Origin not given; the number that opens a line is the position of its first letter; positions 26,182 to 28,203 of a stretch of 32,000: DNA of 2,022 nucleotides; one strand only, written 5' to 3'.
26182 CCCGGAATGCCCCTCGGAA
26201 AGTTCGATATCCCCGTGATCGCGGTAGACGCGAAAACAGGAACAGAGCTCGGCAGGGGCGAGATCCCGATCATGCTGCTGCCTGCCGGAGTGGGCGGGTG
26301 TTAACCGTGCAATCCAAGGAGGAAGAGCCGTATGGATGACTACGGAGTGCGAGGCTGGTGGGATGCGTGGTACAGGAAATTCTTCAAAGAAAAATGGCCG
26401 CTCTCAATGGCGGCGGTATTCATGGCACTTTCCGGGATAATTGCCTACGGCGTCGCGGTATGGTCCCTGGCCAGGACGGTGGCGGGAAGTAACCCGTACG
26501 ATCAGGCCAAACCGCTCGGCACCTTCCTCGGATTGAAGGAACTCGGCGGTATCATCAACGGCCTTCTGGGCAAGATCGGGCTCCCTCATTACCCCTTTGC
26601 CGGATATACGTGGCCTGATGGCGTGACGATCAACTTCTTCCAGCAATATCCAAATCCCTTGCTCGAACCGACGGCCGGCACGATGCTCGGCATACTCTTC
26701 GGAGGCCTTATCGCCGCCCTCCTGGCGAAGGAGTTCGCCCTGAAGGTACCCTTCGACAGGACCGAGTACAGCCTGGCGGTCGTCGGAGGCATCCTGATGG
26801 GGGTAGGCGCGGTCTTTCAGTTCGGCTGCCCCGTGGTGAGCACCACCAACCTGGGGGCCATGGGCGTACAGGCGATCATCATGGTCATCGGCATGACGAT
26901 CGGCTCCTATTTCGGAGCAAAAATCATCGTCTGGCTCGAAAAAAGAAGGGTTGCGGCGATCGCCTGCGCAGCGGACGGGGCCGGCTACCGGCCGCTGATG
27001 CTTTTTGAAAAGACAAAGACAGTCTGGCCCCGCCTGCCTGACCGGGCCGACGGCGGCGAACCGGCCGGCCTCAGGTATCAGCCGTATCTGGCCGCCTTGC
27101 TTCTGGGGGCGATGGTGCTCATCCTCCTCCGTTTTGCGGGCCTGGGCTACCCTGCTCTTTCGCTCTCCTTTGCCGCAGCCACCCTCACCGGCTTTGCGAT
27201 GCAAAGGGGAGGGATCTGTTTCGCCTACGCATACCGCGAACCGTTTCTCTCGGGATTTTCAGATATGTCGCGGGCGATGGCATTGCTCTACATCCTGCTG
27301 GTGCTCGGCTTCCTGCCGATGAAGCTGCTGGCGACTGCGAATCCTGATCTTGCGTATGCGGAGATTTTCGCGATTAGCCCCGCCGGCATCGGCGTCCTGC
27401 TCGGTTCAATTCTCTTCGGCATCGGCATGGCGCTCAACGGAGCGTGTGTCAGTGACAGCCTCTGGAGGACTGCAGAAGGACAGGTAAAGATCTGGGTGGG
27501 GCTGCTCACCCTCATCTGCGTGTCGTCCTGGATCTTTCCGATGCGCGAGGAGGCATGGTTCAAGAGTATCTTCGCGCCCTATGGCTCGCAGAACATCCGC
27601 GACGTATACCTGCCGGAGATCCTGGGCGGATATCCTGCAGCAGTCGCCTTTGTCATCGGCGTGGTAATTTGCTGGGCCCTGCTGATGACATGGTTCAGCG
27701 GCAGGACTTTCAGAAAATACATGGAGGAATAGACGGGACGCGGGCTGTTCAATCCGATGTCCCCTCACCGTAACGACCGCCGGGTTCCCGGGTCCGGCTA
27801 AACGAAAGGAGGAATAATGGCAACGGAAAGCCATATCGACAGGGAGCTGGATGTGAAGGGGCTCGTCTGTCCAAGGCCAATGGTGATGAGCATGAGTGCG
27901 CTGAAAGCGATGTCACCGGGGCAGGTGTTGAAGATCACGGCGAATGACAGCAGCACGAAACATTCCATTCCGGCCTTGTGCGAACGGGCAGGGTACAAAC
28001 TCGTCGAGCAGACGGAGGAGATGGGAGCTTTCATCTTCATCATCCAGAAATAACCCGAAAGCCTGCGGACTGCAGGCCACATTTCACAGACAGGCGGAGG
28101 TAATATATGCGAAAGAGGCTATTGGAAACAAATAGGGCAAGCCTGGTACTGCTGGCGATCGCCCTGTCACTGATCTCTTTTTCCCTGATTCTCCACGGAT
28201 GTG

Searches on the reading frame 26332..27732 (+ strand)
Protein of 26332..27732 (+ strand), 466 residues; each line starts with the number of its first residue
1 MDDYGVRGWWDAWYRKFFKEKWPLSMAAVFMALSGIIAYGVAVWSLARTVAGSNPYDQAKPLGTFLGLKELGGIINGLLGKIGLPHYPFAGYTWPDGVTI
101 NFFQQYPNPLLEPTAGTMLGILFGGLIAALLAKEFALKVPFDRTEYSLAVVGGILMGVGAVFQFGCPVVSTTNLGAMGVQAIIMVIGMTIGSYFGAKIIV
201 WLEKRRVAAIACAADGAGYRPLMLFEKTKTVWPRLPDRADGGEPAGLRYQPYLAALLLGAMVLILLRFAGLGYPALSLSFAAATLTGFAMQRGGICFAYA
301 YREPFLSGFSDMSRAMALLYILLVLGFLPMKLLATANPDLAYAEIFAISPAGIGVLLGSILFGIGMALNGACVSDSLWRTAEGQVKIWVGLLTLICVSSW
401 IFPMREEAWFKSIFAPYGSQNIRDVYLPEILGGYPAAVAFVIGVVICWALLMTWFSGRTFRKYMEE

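Call 5: search_protein_families(library=pfam, proteins=[window:26332-27732:+], max_evalue=0.01)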
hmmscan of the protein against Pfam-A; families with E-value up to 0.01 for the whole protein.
window:26332-27732:+ (466 aa): 1 family
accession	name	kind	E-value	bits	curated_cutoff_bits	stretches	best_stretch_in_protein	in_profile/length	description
PF04143.19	Sulf_transp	-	4.4e-34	118.9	27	2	292-454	1-152/310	Sulphur transport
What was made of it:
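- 26332..27732 (+): YeeE/YedE-family inner-membrane sulfur transporter (466 aa). Pfam Sulf_transp, E 4e-34 (call 5).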

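Call 13: search_protein_families(library=ncbifam, proteins=[window:26332-27732:+], max_evalue=0.01)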
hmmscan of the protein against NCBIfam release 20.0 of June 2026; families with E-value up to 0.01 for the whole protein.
window:26332-27732:+ (466 aa): 4 families
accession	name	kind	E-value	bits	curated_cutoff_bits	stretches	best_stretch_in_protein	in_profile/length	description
NF033796.1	selen_YedE_FdhT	exception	5.8e-26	91.6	350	1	111-454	68-379/387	selenium metabolism membrane protein YedE/FdhT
NF052577.1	ThSTportTsuASprch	equivalog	1.3e-21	77.3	400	2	99-199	225-327/330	thiosulfate transporter TsuA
NF041049.1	thio_trans_TsuA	exception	8.1e-15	54.7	645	2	282-401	10-122/348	thiosulfate utilization transporter TsuA/YeeE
TIGR04112.1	seleno_YedE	equivalog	1.4e-05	24.5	200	1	118-198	55-132/337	YedE family putative selenium transporter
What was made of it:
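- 26332..27732 (+): NCBIfam YedE/TsuA models, below cut-off (call 13).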

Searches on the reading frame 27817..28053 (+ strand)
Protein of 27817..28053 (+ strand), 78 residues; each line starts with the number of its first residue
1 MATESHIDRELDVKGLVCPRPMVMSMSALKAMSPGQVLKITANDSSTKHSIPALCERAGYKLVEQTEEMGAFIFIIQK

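Call 13: search_protein_families(library=ncbifam, proteins=[window:27817-28053:+], max_evalue=0.01)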
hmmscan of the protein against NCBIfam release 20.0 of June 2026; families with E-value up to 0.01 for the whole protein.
window:27817-28053:+ (78 aa): 4 families
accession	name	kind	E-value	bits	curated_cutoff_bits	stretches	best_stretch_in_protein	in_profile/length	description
NF001423.0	PRK00299.1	equivalog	7.6e-17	60.9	78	1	5-78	6-79/82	sulfurtransferase TusA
NF008242.0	PRK11018.1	equivalog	1e-12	47.5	79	1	4-78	4-78/78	sulfurtransferase-like selenium metabolism protein YedF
TIGR03527.1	selenium_YedF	equivalog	1.2e-06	28.6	110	1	11-77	1-67/194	sulfurtransferase-like selenium metabolism protein YedF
NF041048.1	TusA_like_YeeD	exception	6e-05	22.7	147.5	1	10-63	3-56/72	thiosulfate utilization sulfurtransferase TsuB/YeeD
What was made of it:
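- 27817..28053 (+): TusA-like cytoplasmic sulfur carrier (CPxP Cys). NCBIfam TusA/YedF models at E 8e-17, below their cut-offs (call 13).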
